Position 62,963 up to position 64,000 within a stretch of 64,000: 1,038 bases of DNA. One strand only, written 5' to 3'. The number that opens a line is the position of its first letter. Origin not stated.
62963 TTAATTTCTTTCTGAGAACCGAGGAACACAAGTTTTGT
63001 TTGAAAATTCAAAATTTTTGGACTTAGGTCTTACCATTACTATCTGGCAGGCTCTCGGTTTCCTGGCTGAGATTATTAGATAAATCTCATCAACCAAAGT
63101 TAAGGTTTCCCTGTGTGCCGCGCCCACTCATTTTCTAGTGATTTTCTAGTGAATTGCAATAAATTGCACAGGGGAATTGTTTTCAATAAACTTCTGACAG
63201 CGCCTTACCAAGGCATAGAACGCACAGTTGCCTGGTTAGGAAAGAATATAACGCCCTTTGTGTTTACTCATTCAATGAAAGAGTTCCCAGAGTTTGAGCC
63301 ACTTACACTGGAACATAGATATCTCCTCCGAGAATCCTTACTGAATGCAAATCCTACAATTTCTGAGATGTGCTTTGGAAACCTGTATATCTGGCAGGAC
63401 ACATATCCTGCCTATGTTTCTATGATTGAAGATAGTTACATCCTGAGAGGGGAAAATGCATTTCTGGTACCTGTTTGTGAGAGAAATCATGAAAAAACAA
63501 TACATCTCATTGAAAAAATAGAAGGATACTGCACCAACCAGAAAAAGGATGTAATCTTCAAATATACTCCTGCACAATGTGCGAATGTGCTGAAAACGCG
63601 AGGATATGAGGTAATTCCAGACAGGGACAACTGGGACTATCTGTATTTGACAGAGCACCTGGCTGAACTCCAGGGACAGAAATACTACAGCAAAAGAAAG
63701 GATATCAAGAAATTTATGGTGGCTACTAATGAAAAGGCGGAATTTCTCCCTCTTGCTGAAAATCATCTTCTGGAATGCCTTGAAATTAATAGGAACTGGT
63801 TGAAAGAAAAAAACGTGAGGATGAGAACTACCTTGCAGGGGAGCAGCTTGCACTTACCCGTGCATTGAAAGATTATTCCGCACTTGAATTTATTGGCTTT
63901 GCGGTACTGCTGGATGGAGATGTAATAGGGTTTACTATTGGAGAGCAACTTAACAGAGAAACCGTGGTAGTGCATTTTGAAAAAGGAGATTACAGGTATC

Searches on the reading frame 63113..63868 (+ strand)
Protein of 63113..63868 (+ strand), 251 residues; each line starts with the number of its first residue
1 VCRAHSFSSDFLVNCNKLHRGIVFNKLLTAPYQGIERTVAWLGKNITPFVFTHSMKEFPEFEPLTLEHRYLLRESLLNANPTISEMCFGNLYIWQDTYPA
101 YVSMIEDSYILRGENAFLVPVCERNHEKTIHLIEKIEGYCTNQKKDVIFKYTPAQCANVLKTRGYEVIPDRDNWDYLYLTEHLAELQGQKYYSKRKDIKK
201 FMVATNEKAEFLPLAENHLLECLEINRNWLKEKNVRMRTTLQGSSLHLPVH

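Call 80: search_protein_families(library=pfam, proteins=[window:63113-63868:+], max_evalue=0.001)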
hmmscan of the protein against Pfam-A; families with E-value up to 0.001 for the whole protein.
window:63113-63868:+ (251 aa): 1 family
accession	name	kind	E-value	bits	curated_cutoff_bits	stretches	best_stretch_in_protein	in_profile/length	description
PF09924.15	LPG_synthase_C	-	3.1e-17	63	27.5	1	82-234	7-161/298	Phosphatidylglycerol lysyltransferase, C-terminal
